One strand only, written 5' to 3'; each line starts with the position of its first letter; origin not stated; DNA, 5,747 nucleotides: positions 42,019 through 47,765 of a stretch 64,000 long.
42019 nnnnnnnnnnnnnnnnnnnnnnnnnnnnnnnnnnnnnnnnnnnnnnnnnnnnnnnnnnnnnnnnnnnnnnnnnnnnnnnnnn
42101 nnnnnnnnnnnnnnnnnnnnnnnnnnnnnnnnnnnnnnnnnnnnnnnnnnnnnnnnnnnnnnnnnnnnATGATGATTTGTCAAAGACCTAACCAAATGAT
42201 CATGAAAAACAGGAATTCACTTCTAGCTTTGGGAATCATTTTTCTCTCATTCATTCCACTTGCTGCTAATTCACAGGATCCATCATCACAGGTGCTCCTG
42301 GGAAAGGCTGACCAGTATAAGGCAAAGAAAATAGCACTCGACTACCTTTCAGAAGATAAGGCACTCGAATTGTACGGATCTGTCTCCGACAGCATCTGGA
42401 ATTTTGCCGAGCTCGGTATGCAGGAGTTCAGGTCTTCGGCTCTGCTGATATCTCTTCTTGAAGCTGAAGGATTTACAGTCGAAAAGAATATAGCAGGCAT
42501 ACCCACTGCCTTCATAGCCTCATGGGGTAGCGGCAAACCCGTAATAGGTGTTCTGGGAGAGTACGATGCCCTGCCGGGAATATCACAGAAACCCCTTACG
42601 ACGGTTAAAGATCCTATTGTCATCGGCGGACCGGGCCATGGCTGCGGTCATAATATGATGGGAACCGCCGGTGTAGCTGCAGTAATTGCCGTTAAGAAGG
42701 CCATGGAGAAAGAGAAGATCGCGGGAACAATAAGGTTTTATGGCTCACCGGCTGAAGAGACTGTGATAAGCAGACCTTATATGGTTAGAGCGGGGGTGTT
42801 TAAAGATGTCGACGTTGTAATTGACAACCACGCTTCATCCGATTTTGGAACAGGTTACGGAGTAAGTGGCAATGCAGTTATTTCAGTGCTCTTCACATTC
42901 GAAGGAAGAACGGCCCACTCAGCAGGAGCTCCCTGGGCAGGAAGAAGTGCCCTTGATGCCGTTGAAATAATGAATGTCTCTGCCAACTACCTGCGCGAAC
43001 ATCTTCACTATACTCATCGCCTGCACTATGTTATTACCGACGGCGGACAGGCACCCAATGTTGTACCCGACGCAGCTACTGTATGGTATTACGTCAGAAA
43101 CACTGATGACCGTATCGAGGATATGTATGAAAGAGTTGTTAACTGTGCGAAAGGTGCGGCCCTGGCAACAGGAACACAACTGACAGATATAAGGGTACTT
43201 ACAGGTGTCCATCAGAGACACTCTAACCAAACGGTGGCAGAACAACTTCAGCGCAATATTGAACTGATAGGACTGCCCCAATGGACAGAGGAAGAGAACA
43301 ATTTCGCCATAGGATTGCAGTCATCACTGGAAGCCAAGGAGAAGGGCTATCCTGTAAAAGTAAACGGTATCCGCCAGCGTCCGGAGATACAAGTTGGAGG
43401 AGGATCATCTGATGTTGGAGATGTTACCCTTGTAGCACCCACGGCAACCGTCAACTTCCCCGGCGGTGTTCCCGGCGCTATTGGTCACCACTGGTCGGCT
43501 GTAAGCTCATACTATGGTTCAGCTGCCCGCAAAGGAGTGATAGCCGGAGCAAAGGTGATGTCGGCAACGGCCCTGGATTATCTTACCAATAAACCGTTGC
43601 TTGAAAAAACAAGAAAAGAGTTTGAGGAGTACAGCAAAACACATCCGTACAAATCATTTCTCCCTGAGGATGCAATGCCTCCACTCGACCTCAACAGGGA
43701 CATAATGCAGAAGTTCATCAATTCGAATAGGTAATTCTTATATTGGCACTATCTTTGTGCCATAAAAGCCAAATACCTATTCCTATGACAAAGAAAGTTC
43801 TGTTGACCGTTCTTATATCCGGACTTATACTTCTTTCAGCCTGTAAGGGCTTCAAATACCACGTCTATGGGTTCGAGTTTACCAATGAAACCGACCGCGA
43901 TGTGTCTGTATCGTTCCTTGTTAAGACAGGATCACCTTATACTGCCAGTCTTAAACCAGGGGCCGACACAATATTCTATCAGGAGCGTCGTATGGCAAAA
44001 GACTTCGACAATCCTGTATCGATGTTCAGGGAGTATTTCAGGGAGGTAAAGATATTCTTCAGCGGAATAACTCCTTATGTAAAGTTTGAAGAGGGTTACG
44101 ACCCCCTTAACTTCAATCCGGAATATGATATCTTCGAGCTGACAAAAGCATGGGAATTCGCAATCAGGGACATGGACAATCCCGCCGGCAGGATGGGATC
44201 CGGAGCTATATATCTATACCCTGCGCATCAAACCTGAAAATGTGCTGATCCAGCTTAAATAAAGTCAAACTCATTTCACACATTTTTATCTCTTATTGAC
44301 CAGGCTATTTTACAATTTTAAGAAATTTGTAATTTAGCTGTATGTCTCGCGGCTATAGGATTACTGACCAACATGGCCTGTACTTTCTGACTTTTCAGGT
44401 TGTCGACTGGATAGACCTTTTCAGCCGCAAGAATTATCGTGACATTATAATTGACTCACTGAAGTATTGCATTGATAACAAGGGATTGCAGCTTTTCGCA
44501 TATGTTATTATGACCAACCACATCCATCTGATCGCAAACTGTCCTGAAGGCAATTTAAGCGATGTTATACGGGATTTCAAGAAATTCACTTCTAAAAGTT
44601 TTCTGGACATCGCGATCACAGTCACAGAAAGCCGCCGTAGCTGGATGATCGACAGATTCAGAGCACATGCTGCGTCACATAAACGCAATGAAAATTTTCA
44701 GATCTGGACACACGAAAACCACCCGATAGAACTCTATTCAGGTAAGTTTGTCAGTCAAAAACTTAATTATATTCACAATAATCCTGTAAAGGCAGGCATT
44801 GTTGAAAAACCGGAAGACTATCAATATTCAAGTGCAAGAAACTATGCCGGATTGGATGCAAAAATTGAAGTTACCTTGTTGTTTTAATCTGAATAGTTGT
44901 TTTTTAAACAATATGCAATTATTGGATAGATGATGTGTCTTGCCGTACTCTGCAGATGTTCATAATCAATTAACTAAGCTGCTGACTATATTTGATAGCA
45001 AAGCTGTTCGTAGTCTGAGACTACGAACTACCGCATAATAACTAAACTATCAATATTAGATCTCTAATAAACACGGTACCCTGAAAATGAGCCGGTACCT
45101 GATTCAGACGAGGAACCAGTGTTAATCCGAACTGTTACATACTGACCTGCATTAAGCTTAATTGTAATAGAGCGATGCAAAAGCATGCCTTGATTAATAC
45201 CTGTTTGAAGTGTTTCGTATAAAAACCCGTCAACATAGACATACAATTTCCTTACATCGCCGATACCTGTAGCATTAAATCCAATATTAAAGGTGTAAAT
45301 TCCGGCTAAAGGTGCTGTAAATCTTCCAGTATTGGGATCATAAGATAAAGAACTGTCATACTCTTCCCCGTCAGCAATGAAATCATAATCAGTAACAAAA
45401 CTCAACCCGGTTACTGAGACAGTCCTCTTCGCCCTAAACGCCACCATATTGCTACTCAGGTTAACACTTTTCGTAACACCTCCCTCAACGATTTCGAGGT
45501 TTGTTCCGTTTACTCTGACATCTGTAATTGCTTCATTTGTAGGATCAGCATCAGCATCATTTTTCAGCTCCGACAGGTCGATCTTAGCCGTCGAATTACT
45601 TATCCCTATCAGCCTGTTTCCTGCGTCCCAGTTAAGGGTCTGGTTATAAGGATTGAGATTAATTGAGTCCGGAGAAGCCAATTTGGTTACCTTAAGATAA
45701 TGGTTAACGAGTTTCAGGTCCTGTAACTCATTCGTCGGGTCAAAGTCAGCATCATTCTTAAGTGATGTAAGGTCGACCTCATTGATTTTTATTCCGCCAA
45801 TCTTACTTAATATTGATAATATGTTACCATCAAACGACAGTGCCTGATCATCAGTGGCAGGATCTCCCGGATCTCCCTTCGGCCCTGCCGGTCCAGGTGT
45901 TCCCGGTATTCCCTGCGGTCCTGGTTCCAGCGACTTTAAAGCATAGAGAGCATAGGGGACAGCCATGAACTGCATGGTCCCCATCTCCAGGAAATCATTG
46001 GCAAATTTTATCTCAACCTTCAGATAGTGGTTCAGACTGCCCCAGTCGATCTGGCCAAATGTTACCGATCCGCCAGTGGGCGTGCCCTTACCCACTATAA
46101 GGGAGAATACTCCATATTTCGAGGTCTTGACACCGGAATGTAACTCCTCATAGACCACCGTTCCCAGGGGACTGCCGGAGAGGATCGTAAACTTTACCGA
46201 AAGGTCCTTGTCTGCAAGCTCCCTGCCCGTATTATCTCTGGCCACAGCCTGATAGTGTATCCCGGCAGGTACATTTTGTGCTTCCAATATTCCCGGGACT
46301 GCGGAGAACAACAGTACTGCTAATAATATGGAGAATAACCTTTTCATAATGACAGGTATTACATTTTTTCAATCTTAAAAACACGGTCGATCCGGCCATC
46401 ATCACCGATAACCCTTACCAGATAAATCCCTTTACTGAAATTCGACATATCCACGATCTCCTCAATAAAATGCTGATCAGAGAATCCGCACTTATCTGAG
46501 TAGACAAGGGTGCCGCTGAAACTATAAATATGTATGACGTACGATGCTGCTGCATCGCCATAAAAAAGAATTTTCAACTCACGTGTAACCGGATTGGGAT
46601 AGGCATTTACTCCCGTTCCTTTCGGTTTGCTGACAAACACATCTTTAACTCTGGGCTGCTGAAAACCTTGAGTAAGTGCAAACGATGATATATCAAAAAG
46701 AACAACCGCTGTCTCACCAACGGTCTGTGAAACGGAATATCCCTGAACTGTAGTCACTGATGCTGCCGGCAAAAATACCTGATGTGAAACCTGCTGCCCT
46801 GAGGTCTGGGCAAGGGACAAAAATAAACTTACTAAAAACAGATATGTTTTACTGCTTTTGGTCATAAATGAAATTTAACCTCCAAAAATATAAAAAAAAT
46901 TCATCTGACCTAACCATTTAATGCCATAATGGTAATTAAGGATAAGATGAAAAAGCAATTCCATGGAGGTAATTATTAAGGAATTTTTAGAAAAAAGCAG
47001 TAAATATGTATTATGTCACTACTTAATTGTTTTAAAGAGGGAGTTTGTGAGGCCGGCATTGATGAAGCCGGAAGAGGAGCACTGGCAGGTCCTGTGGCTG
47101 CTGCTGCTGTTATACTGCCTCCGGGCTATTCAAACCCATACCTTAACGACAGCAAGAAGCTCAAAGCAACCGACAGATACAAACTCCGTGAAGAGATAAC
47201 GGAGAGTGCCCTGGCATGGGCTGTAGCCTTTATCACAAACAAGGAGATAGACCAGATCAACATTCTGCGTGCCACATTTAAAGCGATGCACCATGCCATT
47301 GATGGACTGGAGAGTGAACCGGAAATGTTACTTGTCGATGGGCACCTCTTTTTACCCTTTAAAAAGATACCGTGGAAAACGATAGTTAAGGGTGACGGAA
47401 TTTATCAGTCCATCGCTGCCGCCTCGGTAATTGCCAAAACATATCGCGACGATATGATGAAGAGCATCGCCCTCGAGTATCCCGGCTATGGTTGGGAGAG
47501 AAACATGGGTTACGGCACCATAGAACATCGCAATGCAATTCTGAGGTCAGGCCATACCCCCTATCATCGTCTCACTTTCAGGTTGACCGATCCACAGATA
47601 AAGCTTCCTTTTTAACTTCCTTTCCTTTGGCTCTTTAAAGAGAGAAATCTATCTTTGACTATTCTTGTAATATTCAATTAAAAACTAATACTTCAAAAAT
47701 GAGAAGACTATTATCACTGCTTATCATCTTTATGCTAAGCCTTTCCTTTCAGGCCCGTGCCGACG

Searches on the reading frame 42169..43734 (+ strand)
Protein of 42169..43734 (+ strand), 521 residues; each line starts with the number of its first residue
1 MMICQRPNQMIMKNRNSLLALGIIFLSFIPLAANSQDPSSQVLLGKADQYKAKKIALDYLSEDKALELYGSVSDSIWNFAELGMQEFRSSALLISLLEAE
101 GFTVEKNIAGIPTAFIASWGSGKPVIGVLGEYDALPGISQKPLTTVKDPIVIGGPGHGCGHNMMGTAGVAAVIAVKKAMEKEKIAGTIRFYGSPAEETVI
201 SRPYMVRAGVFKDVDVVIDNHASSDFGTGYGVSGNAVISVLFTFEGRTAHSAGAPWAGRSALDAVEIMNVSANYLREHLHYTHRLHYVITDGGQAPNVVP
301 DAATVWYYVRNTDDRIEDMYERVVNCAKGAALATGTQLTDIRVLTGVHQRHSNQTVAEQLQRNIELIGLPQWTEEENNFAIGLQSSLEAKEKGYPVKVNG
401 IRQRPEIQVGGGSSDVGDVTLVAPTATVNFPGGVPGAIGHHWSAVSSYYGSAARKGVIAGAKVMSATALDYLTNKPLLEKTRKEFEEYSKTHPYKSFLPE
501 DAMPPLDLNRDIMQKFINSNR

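Call 29: search_protein_families(library=ncbifam, proteins=[window:42169-43734:+], max_evalue=0.00001)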
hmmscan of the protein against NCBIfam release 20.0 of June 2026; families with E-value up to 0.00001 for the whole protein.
window:42169-43734:+ (521 aa): 7 families
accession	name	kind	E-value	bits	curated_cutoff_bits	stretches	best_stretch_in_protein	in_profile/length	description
TIGR01891.1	amidohydrolases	subfamily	4.3e-62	210.4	153.75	1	72-437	4-345/366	amidohydrolase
NF040868.1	carboxypep_CpsA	equivalog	2.1e-13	49.8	500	1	75-334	21-286/391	carboxypeptidase CpsA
NF006365.0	PRK08588.1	subfamily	7.9e-11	41.9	289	1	112-322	53-269/383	succinyl-diaminopimelate desuccinylase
TIGR01900.1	dapE-gram_pos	equivalog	3.9e-10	39.1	304.2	1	114-330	47-264/351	succinyl-diaminopimelate desuccinylase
NF005602.0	PRK07338.1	equivalog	1e-06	27.7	357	1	233-325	203-292/409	hydrolase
NF038260.1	ectoine_DoeB_2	equivalog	2.3e-06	26.7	550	1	77-338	16-279/378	N(2)-acetyl-L-2,4-diaminobutanoate deacetylase DoeB2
NF006400.0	PRK08651.1-3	equivalog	3.3e-06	26.1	374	1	115-275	75-231/410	succinyl-diaminopimelate desuccinylase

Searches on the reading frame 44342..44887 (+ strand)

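Call 29: search_protein_families(library=ncbifam, proteins=[window:44342-44887:+], max_evalue=0.00001)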
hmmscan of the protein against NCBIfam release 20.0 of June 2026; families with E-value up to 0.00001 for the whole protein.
window:44342-44887:+ (181 aa): 1 family
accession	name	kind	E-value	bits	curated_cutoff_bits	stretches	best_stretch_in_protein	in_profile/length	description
NF047646.1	REP_Tyr_transpos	equivalog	1.2e-31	109.5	80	1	6-163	4-146/146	REP-associated tyrosine transposase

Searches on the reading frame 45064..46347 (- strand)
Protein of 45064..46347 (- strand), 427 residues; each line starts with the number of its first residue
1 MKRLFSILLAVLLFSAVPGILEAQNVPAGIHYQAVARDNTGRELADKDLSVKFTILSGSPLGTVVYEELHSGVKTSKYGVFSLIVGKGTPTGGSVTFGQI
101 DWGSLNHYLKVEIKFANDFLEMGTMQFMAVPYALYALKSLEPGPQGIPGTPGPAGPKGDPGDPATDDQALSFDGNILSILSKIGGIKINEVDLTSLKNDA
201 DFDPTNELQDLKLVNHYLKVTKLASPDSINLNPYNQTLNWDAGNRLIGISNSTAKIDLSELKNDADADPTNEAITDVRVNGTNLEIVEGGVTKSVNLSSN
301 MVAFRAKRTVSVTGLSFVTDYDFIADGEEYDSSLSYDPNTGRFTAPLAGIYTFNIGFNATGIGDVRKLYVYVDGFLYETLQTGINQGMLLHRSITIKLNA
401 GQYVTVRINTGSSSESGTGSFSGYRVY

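Call 89: search_protein_families(library=pfam, proteins=[window:45064-46347:-], max_evalue=0.00001)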
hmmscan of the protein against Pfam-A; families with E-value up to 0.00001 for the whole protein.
window:45064-46347:- (427 aa): 1 family
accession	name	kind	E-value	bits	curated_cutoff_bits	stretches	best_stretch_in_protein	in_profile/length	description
PF00386.27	C1q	-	4.3e-06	27.4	23.7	1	326-424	22-125/127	C1q domain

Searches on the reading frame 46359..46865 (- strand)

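Call 89: search_protein_families(library=pfam, proteins=[window:46359-46865:-], max_evalue=0.00001)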
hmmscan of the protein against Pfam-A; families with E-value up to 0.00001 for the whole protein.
window:46359-46865:- (168 aa): 1 family
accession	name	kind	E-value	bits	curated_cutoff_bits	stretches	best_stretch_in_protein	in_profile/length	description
PF18962.6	Por_Secre_tail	-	8.9e-10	39.2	27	1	89-157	2-67/75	Secretion system C-terminal sorting domain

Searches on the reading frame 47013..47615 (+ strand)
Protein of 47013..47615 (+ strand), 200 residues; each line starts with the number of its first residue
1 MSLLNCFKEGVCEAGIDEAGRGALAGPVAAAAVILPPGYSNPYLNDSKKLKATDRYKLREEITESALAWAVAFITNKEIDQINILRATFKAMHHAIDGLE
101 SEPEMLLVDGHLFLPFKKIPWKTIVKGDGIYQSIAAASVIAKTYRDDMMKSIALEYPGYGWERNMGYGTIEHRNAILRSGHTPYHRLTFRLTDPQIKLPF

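Call 89: search_protein_families(library=pfam, proteins=[window:47013-47615:+], max_evalue=0.00001)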
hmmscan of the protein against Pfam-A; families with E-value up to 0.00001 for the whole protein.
window:47013-47615:+ (200 aa): 1 family
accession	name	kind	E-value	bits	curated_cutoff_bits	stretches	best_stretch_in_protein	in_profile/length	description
PF01351.25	RNase_HII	-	4e-38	131.8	25.8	1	14-190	1-197/199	Ribonuclease HII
